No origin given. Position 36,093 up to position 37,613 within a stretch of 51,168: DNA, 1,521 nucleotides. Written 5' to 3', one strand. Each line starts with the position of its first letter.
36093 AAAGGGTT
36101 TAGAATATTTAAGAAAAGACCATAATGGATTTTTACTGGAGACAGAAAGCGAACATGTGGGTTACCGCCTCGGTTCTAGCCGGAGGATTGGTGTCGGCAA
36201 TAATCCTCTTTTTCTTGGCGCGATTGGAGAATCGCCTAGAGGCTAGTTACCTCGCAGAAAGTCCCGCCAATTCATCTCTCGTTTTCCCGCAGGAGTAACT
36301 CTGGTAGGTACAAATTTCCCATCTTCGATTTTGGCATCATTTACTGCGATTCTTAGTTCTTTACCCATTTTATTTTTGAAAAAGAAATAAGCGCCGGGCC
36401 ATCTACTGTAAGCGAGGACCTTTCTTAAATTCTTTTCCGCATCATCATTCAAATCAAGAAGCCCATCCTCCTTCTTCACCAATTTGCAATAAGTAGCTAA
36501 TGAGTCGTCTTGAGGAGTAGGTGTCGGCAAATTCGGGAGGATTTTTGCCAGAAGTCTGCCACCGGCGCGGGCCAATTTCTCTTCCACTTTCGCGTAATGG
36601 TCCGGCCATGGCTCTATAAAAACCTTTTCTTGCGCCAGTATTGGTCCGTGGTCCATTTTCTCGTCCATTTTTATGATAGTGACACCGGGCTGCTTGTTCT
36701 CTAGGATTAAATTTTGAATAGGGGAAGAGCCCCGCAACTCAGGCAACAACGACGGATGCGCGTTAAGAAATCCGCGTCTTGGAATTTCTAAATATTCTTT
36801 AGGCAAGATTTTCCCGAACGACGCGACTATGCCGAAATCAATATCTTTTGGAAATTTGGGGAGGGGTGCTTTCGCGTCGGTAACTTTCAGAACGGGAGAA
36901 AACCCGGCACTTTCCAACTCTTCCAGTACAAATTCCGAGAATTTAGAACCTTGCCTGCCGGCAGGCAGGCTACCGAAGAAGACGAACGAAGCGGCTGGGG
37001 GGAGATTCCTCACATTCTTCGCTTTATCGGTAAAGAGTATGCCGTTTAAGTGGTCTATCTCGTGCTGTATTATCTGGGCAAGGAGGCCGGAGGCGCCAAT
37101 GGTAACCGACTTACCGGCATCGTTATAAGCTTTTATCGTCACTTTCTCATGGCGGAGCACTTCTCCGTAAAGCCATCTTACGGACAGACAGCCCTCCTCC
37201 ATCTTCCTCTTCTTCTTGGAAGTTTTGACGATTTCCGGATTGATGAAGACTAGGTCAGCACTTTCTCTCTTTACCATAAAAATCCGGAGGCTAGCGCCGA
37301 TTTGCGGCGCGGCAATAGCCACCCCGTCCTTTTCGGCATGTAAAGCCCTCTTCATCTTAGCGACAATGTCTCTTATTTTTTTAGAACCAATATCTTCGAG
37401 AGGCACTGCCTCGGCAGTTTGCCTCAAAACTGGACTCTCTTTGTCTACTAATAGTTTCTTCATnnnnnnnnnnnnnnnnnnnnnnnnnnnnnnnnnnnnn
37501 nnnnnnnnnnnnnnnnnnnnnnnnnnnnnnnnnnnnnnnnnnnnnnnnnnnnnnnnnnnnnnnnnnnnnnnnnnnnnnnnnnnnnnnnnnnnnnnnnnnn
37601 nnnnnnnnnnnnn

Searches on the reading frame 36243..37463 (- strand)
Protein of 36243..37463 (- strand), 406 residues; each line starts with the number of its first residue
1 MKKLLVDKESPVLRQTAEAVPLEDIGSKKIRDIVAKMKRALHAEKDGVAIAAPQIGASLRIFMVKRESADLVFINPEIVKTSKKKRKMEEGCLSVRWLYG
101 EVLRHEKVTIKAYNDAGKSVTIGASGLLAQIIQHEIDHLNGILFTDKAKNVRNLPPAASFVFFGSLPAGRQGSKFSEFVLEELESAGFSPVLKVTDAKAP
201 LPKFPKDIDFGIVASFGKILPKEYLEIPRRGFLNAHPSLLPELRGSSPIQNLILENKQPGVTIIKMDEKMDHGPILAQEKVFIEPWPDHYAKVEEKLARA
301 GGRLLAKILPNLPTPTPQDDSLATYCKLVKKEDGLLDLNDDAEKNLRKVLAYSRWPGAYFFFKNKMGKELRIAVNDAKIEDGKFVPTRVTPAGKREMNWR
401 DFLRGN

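Call 10: search_protein_families(library=pfam, proteins=[window:36243-37463:-], max_evalue=0.01)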
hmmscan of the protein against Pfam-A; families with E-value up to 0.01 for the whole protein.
window:36243-37463:- (406 aa): 3 families
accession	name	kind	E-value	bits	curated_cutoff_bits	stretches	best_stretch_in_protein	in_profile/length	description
PF01327.26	Pep_deformylase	-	2.7e-43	147.7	22.8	1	6-151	5-153/156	Polypeptide deformylase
PF00551.24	Formyl_trans_N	-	6.7e-23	81.8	26.1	1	207-307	79-179/181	Formyl transferase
PF02911.23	Formyl_trans_C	-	4.7e-08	33.6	21.1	1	329-377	2-50/100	Formyl transferase, C-terminal domain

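Call 12: find_encoding_contigs(protein=window:36243-37463:-, flank=10000, max_places=10)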
Protein window:36243-37463:- (406 aa): 2 contigs read that carry it; 2 places shown.
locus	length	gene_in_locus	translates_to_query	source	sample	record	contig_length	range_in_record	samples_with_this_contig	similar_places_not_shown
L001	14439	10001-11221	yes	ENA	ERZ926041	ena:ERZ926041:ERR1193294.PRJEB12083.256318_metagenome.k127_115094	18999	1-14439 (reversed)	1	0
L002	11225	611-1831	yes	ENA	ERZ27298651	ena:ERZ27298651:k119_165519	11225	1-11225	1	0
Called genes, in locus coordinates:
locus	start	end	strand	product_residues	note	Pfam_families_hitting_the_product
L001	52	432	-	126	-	-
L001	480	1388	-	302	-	PF01820:Dala_Dala_lig_N, PF02655:ATP-grasp_3 (faint), PF02786:CPSase_L_D2 (faint), PF08443:RimK (weak), PF07478:Dala_Dala_lig_C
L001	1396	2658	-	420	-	PF27096:UvrC_M, PF08459:UvrC_RNaseH_dom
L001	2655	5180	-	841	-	PF00005:ABC_tran (faint), PF02463:SMC_N (faint), PF13191:AAA_16 (faint), PF13555:AAA_29 (faint), PF20703:nSTAND1 (faint), PF13304:AAA_21 (faint), PF17760:UvrA_inter, PF00684:DnaJ_CXXCXGXG (faint)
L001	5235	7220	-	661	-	PF04851:ResIII, PF17757:UvrB_inter, PF27431:UvrB_3rd, PF00271:Helicase_C, PF12344:UvrB, PF02151:UVR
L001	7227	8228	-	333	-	PF00022:Actin, PF06723:MreB_Mbl, PF00012:HSP70, PF14450:FtsA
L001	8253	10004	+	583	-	PF18319:Zn_ribbon_PriA (weak)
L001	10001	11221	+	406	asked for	PF01327:Pep_deformylase, PF00551:Formyl_trans_N, PF02911:Formyl_trans_C (weak)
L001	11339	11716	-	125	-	PF02482:Ribosomal_S30AE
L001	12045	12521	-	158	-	-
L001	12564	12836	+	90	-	PF12961:DUF3850, PF04266:ASCH (weak)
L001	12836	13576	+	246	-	PF03372:Exo_endo_phos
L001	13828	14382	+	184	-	PF01936:NYN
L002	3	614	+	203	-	?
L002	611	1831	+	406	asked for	PF01327:Pep_deformylase, PF00551:Formyl_trans_N, PF02911:Formyl_trans_C (weak)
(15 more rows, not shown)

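Call 14: find_related_loci(query=window:36243-37463:-, collection=genome_contigs, flank=10000)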
Query window:36243-37463:- (406 aa) in genome_contigs; peptide patterns used: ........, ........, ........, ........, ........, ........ (x = any residue, [..] = any of these).
122 stretches matched a pattern; 7 encode a relative of the query (tblastn E <= 1e-3); 7 distinct loci.
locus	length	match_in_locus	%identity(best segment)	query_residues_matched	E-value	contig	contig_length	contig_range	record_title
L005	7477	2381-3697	64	3-406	5e-178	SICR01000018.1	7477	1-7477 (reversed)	MAG: Candidatus Zambryskibacteria bacterium isolate Baikal-deep-G210 BACOMB-C46522, whole genome shotgun sequence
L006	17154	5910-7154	64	5-406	2e-168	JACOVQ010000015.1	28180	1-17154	MAG: Candidatus Zambryskibacteria bacterium isolate NC_groundwater_104_Ag_S-0.1um_44_1351 S_p1_S3_170907_scaffold_164043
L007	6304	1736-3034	60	2-406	2e-166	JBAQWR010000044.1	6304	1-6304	MAG: Minisyncoccia bacterium isolate MFD03282_ilm_asm_bin15 k127_30020, whole genome shotgun sequence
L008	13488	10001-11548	35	5-405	4e-77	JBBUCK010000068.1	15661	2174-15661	MAG: Patescibacteria group bacterium isolate H32-bin035 H32_bin035_000000000068, whole genome shotgun sequence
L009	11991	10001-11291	34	9-400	5e-33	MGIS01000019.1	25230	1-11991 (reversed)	MAG: Candidatus Wolfebacteria bacterium RIFCSPLOWO2_01_FULL_47_17b rifcsplowo2_01_scaffold_4560, whole genome shotgun se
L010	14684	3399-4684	44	8-341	4e-33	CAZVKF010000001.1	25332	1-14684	MAG TPA_asm: uncultured Candidatus Saccharibacteria bacterium isolate binchicken_co38_1281 genome assembly, contig: NODE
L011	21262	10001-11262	40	12-395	1e-47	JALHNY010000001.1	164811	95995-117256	MAG: Candidatus Paceibacterota bacterium isolate Bin_78_2_sub c_000000000615, whole genome shotgun sequence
